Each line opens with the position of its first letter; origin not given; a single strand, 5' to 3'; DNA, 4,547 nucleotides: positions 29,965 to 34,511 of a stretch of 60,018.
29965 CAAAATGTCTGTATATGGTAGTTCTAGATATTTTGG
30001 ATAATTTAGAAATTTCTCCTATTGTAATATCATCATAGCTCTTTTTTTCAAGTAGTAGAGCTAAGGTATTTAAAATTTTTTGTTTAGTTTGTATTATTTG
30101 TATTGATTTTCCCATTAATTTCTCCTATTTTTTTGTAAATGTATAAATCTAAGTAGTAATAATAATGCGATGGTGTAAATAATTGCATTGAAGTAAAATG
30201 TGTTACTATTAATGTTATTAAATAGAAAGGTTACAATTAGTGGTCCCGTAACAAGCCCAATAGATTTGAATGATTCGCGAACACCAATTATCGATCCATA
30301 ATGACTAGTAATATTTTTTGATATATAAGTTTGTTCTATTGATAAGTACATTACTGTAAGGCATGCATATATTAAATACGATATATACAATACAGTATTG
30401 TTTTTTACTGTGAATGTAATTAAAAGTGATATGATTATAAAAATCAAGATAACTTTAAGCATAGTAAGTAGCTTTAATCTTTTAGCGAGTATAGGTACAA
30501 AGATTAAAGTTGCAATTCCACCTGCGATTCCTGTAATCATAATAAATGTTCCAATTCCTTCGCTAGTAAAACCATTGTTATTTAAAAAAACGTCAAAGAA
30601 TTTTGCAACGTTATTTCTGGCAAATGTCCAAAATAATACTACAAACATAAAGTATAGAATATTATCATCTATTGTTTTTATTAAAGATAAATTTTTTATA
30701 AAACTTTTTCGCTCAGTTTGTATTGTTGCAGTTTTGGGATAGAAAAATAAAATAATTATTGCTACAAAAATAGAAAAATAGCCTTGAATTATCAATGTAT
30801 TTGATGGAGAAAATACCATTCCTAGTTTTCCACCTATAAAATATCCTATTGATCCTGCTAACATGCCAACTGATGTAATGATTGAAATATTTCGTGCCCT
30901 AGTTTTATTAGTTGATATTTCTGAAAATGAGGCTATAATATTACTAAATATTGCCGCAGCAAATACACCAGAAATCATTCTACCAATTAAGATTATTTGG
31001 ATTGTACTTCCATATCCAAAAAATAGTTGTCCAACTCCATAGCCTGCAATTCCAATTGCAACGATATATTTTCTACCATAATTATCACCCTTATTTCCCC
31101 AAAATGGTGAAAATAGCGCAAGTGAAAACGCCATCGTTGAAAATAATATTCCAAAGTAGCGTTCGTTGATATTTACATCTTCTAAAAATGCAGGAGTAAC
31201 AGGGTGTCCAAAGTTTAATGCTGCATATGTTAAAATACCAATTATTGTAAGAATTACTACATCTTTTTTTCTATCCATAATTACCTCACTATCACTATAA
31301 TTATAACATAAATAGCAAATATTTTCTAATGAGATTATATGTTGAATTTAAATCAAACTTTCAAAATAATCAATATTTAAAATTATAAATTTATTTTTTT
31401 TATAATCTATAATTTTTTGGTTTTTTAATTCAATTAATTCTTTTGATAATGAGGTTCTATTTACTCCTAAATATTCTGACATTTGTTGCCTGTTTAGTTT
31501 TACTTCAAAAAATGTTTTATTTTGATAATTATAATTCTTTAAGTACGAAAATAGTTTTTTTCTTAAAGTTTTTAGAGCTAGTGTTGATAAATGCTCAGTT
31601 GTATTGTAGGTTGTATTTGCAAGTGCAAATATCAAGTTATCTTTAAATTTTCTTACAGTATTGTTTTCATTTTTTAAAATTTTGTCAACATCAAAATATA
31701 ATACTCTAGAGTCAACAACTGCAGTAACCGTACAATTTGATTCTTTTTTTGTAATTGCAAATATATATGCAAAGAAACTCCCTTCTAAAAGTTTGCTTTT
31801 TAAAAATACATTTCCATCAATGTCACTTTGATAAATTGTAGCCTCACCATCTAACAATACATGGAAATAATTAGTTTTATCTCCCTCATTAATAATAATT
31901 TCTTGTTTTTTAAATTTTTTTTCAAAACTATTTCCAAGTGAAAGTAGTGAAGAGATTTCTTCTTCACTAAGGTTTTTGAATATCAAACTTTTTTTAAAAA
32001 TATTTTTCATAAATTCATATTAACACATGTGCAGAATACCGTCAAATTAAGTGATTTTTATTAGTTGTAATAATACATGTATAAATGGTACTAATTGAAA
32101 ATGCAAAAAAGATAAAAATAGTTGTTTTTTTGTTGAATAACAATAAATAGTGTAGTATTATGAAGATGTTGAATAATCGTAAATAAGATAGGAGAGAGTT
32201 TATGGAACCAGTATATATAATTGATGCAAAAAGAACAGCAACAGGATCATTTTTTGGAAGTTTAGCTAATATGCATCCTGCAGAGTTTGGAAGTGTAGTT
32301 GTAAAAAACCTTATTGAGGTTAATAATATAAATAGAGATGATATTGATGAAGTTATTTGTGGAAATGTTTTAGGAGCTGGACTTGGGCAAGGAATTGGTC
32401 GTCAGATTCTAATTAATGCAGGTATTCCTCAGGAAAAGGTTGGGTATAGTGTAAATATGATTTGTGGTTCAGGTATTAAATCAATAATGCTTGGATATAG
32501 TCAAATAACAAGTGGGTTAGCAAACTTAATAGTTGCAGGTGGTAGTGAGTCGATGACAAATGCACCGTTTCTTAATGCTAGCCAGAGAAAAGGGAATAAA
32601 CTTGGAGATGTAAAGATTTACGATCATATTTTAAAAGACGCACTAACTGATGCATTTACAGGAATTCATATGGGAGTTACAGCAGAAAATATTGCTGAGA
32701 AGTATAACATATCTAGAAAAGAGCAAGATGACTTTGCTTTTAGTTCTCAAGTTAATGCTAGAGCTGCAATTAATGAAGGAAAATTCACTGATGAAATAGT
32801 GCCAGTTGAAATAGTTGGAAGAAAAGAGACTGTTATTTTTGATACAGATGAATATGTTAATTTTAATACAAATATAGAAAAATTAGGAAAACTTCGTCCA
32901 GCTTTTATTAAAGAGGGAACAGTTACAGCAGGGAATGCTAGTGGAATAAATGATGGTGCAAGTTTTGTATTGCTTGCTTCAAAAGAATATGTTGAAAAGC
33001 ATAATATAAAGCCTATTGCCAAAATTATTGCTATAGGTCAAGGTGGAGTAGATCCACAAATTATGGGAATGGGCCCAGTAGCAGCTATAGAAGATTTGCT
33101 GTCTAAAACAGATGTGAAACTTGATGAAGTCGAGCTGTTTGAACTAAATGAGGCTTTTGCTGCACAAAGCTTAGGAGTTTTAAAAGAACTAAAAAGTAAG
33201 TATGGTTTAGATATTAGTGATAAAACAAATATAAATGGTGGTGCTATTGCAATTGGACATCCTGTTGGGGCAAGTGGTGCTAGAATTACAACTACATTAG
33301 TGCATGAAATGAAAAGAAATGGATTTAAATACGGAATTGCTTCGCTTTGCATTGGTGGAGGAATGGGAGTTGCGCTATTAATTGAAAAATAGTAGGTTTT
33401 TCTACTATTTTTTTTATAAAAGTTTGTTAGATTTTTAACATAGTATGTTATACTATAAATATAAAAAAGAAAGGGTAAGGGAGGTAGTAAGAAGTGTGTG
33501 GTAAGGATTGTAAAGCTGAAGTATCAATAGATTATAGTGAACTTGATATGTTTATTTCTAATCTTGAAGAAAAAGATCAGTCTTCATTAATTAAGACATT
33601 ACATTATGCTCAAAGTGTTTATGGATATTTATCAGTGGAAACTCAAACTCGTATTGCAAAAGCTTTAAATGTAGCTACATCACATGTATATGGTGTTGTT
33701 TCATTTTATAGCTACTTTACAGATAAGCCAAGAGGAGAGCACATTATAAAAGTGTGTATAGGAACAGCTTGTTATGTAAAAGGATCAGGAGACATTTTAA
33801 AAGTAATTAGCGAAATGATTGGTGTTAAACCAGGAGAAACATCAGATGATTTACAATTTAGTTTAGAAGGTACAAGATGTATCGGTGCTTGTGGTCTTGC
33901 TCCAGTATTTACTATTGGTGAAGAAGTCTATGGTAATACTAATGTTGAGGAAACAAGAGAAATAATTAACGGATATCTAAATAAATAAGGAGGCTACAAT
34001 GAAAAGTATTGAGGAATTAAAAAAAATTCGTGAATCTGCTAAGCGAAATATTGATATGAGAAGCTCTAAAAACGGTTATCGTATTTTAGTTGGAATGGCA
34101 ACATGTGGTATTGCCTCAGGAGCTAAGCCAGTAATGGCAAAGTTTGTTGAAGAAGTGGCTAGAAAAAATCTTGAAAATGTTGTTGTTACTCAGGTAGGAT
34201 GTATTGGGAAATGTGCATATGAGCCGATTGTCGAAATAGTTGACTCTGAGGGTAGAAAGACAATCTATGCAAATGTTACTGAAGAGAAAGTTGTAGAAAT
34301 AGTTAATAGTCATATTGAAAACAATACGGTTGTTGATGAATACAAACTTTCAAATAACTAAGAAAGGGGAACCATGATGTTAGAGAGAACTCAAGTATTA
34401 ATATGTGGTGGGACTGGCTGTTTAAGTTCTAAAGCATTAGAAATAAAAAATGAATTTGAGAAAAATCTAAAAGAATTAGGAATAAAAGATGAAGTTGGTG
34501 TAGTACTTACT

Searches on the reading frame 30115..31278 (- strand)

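Call 26: search_protein_families(library=pfam, proteins=[window:30115-31278:-], max_evalue=0.00001)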
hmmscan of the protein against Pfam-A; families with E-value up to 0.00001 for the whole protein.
window:30115-31278:- (387 aa): 2 families
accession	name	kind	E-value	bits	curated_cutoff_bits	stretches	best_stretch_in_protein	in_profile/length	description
PF07690.21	MFS_1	-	3.4e-36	125.3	33.4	1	11-333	2-334/347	Major Facilitator Superfamily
PF12832.13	MFS_1_like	-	4.1e-06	26.5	25.2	1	11-362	5-370/373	MFS_1 like family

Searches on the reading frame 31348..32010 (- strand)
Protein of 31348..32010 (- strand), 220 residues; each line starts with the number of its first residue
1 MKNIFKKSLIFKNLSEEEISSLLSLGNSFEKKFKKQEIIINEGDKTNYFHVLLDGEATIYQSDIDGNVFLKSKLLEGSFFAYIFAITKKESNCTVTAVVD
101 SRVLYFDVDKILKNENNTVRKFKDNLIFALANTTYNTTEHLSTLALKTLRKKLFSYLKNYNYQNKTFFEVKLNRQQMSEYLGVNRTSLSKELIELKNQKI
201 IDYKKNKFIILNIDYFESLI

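Call 26: search_protein_families(library=pfam, proteins=[window:31348-32010:-], max_evalue=0.00001)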
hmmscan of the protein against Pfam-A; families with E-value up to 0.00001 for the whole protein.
window:31348-32010:- (220 aa): 2 families
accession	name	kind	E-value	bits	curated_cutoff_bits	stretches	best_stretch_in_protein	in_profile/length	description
PF00027.35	cNMP_binding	-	2.5e-14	53.4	27.5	1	31-112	2-83/89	Cyclic nucleotide-binding domain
PF13545.12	HTH_Crp_2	-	6.7e-10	39.2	27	1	156-217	6-68/70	Crp-like helix-turn-helix domain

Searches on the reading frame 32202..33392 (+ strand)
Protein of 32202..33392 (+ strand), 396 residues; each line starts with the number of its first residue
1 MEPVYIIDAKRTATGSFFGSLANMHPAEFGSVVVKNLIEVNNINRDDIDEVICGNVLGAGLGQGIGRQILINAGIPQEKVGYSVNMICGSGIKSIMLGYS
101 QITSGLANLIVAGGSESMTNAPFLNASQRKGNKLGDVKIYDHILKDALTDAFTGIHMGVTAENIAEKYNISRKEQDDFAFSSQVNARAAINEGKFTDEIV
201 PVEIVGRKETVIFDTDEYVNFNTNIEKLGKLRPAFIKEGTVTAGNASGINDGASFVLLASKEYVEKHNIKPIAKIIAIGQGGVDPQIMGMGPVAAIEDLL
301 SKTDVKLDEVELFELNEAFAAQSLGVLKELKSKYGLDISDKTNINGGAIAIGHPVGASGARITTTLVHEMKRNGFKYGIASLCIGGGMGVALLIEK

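Call 26: search_protein_families(library=pfam, proteins=[window:32202-33392:+], max_evalue=0.00001)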
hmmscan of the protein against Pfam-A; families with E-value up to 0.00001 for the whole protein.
window:32202-33392:+ (396 aa): 2 families
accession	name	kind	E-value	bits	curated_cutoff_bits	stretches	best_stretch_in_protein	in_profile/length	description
PF00108.29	Thiolase_N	-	1.7e-89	300.1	26.4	1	4-261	1-259/260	Thiolase, N-terminal domain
PF02803.24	Thiolase_C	-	3.3e-46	156.4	27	1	270-396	2-123/123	Thiolase, C-terminal domain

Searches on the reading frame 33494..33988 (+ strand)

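Call 26: search_protein_families(library=pfam, proteins=[window:33494-33988:+], max_evalue=0.00001)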
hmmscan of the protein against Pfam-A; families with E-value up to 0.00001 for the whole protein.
window:33494-33988:+ (164 aa): 1 family
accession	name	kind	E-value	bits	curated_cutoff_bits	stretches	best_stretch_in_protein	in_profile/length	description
PF01257.25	2Fe-2S_thioredx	-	5e-46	156.6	24.8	1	21-161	5-144/145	Thioredoxin-like [2Fe-2S] ferredoxin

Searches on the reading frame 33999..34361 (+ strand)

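Call 26: search_protein_families(library=pfam, proteins=[window:33999-34361:+], max_evalue=0.00001)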
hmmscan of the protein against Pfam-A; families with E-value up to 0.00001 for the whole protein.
window:33999-34361:+ (120 aa): 1 family
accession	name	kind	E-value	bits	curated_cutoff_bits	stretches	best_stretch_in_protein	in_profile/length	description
PF01257.25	2Fe-2S_thioredx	-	9.1e-06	26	24.8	0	24-103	63-142/145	Thioredoxin-like [2Fe-2S] ferredoxin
